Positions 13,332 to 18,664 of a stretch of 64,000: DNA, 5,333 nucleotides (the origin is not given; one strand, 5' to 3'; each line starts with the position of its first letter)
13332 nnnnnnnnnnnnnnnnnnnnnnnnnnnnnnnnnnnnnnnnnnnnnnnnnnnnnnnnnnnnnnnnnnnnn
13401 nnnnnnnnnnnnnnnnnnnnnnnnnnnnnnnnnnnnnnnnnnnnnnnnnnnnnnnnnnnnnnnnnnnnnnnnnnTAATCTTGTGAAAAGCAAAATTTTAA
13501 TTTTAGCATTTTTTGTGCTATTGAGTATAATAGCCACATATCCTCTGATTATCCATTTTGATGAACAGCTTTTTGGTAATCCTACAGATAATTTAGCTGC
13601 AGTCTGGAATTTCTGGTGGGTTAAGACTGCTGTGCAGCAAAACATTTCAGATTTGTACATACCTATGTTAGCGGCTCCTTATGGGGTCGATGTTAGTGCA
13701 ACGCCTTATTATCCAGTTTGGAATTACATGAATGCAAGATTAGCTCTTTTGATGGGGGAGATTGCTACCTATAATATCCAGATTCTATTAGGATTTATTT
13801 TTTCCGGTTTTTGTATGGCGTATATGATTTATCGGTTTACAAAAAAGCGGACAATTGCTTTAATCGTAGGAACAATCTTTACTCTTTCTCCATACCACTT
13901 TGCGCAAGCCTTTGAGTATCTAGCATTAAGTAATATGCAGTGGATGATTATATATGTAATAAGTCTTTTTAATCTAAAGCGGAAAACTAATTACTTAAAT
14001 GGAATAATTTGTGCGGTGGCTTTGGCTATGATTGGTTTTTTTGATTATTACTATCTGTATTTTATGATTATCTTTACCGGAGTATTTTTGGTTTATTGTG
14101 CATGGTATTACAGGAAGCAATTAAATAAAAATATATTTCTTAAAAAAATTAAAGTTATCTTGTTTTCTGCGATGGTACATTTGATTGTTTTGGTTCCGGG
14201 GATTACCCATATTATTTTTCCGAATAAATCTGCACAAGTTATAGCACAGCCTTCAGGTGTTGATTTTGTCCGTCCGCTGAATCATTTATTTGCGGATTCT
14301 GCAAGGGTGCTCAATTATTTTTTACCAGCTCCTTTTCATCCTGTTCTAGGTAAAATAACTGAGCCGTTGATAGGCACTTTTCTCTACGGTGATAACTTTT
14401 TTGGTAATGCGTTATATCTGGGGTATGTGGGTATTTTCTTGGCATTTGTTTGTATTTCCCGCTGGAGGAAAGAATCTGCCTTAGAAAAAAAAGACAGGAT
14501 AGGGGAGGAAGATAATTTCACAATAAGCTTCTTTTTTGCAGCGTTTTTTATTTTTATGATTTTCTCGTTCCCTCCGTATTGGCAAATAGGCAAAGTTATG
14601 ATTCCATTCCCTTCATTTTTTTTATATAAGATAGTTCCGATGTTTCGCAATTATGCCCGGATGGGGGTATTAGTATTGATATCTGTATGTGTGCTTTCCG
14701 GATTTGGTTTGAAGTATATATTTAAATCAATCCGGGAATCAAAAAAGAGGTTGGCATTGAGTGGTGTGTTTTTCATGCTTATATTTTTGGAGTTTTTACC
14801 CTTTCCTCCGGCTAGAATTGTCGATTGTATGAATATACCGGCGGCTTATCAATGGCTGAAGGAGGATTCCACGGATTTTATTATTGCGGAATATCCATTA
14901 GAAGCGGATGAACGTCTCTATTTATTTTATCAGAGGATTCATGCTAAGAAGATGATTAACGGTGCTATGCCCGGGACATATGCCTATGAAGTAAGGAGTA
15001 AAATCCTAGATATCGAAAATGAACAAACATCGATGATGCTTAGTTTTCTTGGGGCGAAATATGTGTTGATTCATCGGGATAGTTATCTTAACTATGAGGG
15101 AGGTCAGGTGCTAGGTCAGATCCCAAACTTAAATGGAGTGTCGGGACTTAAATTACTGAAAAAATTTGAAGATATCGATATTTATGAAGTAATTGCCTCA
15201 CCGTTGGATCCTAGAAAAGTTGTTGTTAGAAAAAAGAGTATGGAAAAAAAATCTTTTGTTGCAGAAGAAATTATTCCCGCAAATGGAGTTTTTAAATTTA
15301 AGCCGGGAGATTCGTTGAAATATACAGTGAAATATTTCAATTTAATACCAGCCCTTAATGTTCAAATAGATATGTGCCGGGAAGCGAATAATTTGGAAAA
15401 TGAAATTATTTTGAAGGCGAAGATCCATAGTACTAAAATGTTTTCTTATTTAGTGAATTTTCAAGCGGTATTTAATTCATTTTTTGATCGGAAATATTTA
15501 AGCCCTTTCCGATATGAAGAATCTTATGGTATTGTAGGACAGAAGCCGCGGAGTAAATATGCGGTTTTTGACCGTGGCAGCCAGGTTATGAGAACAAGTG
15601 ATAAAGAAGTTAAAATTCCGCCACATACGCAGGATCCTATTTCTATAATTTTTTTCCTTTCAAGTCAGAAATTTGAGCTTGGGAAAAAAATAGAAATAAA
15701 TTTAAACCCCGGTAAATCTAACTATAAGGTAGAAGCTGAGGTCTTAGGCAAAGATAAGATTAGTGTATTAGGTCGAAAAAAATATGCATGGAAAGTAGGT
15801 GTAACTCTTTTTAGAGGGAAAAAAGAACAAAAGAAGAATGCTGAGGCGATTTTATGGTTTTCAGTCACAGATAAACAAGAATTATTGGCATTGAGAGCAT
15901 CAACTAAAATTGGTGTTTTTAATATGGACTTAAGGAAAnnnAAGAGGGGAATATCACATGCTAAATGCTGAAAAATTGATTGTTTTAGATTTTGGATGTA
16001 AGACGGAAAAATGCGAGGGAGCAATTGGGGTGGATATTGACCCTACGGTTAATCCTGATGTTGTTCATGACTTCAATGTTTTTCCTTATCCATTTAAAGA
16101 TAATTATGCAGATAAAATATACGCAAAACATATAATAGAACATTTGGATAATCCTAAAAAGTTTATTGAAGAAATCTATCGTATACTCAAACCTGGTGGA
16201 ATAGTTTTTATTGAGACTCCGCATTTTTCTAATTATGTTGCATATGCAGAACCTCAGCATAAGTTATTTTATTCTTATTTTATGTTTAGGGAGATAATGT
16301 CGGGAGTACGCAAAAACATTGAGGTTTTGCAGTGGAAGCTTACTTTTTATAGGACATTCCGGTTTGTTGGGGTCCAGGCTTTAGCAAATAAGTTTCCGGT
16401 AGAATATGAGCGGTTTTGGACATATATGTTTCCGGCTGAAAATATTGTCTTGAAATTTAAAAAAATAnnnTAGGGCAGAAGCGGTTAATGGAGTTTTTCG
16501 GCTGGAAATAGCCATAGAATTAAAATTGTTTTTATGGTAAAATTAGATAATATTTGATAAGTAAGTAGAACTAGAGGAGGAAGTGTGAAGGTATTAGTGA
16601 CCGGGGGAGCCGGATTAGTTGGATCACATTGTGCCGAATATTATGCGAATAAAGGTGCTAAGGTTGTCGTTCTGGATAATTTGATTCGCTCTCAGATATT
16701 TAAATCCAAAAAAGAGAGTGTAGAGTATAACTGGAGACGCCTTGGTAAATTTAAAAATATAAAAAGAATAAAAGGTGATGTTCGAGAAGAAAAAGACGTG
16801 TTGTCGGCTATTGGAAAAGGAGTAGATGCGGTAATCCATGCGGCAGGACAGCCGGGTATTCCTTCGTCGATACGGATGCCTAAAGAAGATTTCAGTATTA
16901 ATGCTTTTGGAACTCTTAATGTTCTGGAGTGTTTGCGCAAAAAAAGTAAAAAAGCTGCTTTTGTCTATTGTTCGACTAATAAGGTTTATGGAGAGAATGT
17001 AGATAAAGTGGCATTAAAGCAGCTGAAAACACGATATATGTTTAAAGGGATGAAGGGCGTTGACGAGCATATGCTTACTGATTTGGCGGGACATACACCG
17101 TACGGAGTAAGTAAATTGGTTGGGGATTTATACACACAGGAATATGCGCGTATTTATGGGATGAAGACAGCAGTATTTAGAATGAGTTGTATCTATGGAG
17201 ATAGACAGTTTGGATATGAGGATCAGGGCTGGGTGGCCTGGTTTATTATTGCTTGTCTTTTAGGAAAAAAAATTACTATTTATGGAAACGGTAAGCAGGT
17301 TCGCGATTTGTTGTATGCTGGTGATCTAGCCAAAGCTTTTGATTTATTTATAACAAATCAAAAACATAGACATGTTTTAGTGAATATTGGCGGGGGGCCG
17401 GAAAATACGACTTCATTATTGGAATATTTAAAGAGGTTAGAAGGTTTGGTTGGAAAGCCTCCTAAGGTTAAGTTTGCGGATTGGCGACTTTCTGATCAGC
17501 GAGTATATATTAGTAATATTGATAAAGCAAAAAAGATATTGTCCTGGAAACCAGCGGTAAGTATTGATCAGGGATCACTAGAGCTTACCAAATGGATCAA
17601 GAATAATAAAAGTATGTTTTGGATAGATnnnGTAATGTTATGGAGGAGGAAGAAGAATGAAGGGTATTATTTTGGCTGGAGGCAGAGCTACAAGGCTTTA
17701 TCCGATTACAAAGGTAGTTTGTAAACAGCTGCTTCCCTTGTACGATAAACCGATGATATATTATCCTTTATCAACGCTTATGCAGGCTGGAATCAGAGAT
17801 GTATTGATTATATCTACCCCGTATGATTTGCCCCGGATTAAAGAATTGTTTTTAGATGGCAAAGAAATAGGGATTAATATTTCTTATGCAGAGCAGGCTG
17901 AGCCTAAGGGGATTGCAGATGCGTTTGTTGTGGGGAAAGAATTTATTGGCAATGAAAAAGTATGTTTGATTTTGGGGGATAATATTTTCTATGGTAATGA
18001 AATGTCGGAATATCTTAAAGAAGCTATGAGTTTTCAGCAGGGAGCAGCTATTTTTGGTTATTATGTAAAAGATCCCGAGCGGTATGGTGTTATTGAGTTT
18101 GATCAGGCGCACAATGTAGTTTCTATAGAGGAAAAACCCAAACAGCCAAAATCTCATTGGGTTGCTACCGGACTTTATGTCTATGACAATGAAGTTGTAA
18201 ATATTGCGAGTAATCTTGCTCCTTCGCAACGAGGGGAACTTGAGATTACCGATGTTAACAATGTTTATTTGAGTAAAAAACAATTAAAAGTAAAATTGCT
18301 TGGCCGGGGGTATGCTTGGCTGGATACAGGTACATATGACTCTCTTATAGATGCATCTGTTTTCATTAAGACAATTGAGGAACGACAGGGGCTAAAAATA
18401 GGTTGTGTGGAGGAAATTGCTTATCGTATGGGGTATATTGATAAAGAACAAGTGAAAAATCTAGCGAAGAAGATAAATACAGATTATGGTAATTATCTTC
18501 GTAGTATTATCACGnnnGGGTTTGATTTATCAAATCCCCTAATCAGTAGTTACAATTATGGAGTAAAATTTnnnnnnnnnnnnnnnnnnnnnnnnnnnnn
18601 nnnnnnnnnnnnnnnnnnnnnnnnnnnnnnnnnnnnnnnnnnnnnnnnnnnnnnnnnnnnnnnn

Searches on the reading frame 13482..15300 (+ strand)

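Call 19: search_protein_families(library=pfam, proteins=[window:13482-15300:+], max_evalue=10)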
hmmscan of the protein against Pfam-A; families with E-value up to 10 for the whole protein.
window:13482-15300:+ (606 aa): 2 families
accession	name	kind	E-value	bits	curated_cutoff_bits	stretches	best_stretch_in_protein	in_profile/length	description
PF05545.16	FixQ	-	0.03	14.7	29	1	189-213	9-33/49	Cbb3-type cytochrome oxidase component FixQ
PF07698.17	7TM-7TMR_HD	-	2.2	8.6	29.4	1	192-256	3-58/190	7TM receptor with intracellular HD hydrolase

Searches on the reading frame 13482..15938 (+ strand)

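Call 7: search_protein_families(library=pfam, proteins=[window:13482-15938:+], max_evalue=0.01)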
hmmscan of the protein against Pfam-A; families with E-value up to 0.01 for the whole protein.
window:13482-15938:+ (819 aa): 1 family
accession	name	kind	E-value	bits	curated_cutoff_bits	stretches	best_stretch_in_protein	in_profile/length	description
PF11306.15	DUF3108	-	4e-17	63.2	26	1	613-818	1-209/209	Protein of unknown function (DUF3108)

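Call 9: search_protein_families(library=ncbifam, proteins=[window:13482-15938:+], max_evalue=1)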
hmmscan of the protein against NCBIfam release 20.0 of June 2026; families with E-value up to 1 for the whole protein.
window:13482-15938:+ (819 aa): 0 families

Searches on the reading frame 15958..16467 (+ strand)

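Call 17: search_protein_families(library=pfam, proteins=[window:15958-16467:+], max_evalue=0.0001)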
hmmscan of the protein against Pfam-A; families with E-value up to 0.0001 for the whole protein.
window:15958-16467:+ (170 aa): 5 families
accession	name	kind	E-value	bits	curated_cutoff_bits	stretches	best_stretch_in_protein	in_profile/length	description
PF08241.18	Methyltransf_11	-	8.7e-12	46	21.2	1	37-85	47-95/95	Methyltransferase domain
PF13489.12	Methyltransf_23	-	2.8e-10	40.6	27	1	8-97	25-124/164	Methyltransferase domain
PF13847.12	Methyltransf_31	-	3.9e-06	27.1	27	1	39-94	63-114/145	Methyltransferase domain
PF13649.12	Methyltransf_25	-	2e-05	25.6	27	1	42-81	56-97/97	Methyltransferase domain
PF08242.18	Methyltransf_12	-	5.9e-05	24.2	30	0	49-83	61-98/98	Methyltransferase domain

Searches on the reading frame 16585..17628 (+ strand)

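Call 17: search_protein_families(library=pfam, proteins=[window:16585-17628:+], max_evalue=0.0001)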
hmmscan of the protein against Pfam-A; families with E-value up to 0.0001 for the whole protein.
window:16585-17628:+ (348 aa): 7 families
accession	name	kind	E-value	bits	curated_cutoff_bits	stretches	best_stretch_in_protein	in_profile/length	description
PF01370.27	Epimerase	-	5.8e-49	167.1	20.9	1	3-269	1-240/240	NAD dependent epimerase/dehydratase family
PF16363.11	GDP_Man_Dehyd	-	1.1e-42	147.1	27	1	4-330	1-328/332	GDP-mannose 4,6 dehydratase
PF07993.18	NAD_binding_4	-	3.3e-15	56.4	20.1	1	5-236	1-242/258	Male sterility protein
PF01073.25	3Beta_HSD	-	1.1e-13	51.3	22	1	4-252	1-225/280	3-beta hydroxysteroid dehydrogenase/isomerase family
PF02719.21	Polysacc_synt_2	-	7.8e-13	48.7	20.2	1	3-134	1-131/293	Polysaccharide biosynthesis protein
PF04321.23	RmlD_sub_bind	-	1.7e-08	34.3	27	1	1-208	1-156/287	RmlD substrate binding domain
PF08659.16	KR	-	1.5e-05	25.4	22.6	1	3-136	3-142/180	KR domain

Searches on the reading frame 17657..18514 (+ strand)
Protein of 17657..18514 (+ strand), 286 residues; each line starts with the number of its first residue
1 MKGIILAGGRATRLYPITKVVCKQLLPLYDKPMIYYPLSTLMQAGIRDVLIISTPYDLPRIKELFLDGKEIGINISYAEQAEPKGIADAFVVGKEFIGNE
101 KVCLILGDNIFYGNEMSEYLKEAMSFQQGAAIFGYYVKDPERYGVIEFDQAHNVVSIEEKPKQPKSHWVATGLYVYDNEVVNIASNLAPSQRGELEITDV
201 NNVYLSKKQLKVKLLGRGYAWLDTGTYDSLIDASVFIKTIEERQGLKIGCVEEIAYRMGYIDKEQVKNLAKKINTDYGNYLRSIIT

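Call 17: search_protein_families(library=pfam, proteins=[window:17657-18514:+], max_evalue=0.0001)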
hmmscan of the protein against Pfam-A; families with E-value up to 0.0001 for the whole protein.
window:17657-18514:+ (286 aa): 2 families
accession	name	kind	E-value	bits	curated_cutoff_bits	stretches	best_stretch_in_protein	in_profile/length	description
PF00483.29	NTP_transferase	-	1.1e-74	251.5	21.2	1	2-238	1-243/245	Nucleotidyl transferase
PF12804.13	NTP_transf_3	-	8.7e-11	42.7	27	1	3-132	1-119/160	MobA-like NTP transferase domain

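Call 80: list_cluster_members(proteins=[window:17657-18514:+, window:16585-17628:+, window:5018-8551:+, window:9239-9907:+, window:25877-27454:+])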
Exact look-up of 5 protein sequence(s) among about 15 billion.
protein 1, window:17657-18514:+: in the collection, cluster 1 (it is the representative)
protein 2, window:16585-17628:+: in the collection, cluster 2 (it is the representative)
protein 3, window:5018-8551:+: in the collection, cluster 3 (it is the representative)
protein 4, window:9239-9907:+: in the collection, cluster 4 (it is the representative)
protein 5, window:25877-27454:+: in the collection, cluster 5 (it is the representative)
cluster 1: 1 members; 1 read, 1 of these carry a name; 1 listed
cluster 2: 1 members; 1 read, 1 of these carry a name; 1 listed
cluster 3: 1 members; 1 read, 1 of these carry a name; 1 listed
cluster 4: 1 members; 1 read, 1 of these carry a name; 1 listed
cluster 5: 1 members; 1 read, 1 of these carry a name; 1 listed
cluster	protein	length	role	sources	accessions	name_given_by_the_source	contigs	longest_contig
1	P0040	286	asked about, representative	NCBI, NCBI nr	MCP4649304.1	MAG: glucose-1-phosphate thymidylyltransferase RfbA [PVC group bacterium] | glucose-1-phosphate thymidylyltransferase RfbA [PVC group bacterium]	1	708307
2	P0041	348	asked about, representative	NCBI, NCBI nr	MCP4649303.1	MAG: NAD-dependent epimerase/dehydratase family protein [PVC group bacterium] | NAD-dependent epimerase/dehydratase family protein [PVC group bacterium]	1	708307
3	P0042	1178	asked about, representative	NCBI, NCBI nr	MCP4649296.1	MAG: hypothetical protein GY853_04325 [PVC group bacterium] | hypothetical protein [PVC group bacterium]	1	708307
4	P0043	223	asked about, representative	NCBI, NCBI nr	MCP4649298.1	MAG: glycosyltransferase [PVC group bacterium] | glycosyltransferase [PVC group bacterium]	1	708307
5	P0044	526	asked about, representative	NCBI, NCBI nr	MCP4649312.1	MAG: DUF1957 domain-containing protein [PVC group bacterium] | DUF1957 domain-containing protein [PVC group bacterium]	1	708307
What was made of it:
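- Both copies lie in intact reading frames, and NCBI annotates B as a single protein (call 80).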
